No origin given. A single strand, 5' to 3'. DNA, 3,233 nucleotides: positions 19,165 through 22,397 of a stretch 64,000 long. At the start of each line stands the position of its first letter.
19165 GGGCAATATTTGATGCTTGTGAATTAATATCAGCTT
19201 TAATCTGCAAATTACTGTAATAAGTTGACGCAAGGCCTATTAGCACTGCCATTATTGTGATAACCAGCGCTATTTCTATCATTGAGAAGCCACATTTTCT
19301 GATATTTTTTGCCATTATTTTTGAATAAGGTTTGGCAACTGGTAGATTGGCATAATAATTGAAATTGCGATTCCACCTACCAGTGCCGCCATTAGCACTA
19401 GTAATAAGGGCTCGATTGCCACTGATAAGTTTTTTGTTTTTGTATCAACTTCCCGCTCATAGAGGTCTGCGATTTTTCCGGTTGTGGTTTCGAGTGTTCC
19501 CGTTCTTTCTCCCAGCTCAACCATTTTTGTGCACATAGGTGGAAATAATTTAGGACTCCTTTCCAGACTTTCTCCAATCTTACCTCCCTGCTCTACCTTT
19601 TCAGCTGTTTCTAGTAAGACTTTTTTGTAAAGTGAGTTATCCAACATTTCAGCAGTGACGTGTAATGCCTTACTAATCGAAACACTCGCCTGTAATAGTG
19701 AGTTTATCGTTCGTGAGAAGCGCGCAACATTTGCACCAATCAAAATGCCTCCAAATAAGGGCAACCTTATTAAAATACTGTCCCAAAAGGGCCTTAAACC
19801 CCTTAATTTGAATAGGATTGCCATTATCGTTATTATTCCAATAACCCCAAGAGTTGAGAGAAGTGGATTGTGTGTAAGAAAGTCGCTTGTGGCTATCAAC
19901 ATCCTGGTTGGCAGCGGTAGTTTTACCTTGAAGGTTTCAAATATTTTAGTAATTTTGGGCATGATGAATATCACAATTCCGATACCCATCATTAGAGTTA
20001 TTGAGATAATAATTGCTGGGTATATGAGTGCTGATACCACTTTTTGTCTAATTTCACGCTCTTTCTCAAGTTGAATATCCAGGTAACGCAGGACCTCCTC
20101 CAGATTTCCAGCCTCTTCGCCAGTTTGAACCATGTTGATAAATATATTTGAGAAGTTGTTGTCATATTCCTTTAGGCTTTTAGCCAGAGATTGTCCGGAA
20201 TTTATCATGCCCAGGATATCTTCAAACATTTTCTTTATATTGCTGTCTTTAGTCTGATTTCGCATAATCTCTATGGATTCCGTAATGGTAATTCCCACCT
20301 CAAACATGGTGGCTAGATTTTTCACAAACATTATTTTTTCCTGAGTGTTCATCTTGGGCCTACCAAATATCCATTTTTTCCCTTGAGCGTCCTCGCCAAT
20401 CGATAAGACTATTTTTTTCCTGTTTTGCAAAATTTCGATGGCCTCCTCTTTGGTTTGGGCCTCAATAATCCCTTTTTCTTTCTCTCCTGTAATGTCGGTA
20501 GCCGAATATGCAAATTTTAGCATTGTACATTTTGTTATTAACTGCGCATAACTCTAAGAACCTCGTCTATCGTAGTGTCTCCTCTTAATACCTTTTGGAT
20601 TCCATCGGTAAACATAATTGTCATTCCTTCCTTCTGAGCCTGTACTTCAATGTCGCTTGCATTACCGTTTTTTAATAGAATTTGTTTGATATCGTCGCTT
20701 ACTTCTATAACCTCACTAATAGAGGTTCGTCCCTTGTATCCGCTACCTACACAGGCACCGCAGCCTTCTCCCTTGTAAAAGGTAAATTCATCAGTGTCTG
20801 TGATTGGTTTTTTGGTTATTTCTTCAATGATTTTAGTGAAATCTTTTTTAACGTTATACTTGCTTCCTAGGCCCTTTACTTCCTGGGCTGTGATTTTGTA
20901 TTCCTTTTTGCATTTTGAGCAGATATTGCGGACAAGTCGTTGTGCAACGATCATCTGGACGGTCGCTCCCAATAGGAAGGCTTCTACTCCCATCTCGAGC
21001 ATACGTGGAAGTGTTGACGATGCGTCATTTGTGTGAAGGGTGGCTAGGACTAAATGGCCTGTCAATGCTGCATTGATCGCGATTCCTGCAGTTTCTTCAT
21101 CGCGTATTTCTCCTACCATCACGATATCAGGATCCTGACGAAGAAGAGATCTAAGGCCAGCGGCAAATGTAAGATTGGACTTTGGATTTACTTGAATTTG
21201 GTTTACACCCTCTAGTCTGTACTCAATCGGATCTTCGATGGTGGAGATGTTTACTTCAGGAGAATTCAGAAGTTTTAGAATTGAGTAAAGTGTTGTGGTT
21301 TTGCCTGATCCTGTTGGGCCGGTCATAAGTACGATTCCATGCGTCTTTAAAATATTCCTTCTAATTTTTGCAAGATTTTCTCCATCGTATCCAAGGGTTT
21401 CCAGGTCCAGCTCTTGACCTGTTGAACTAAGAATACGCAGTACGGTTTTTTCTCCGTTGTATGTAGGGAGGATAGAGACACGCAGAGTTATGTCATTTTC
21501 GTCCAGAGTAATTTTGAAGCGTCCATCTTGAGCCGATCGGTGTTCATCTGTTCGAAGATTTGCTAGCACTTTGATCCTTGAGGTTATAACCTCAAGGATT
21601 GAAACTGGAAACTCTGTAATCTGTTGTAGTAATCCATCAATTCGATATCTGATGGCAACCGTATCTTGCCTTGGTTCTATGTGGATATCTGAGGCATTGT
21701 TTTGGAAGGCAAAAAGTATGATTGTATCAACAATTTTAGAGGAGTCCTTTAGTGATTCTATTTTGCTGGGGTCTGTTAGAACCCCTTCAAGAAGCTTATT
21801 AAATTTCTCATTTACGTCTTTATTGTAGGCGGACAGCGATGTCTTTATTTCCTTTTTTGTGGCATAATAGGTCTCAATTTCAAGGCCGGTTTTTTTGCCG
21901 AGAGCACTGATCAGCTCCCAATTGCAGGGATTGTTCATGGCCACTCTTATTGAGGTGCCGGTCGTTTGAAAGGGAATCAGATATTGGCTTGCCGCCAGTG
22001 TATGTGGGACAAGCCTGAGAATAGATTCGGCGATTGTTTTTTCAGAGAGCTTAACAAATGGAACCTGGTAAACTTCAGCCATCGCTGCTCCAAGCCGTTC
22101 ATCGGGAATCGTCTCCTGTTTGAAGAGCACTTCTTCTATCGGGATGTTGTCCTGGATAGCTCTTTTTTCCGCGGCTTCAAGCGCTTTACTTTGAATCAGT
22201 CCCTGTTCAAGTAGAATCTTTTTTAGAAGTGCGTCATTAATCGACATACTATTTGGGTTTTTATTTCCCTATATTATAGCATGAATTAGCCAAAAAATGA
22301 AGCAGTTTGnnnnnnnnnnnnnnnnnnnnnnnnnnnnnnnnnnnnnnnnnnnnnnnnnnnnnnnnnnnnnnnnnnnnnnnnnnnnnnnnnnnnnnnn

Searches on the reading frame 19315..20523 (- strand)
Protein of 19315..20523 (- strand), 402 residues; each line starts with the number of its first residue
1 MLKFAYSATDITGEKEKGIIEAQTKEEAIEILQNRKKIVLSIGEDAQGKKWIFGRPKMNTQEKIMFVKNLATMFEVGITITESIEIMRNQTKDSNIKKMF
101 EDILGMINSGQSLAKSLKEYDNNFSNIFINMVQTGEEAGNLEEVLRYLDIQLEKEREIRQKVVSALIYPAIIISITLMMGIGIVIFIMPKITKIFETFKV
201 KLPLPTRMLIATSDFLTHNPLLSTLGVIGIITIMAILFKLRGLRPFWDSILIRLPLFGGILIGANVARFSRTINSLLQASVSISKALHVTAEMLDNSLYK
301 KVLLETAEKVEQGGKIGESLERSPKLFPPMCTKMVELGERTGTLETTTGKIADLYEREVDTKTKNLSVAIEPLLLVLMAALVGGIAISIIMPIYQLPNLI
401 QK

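Call 8: search_protein_families(library=pfam, proteins=[window:19315-20523:-], max_evalue=0.001)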
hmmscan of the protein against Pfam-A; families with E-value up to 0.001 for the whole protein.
window:19315-20523:- (402 aa): 1 family
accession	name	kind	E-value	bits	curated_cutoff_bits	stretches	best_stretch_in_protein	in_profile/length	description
PF00482.28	T2SSF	-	3e-56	189.2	25.2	2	66-189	1-125/125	Type II secretion system (T2SS), protein F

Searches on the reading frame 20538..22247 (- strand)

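Call 8: search_protein_families(library=pfam, proteins=[window:20538-22247:-], max_evalue=0.001)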
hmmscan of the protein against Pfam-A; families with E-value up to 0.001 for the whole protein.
window:20538-22247:- (569 aa): 4 families
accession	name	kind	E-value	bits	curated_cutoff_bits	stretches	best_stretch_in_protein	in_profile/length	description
PF00437.27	T2SSE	-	8.1e-129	429.9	24.9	1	171-565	10-370/370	Type II/IV secretion system protein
PF05157.20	MshEN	-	9.7e-14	51.6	23.1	1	60-142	1-84/90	MshEN domain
PF20720.3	nSTAND3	-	1.5e-05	25.2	27.2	1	297-339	11-53/155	Novel STAND NTPase 3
PF13086.12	AAA_11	-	0.00049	20.4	27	0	297-380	11-91/257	AAA domain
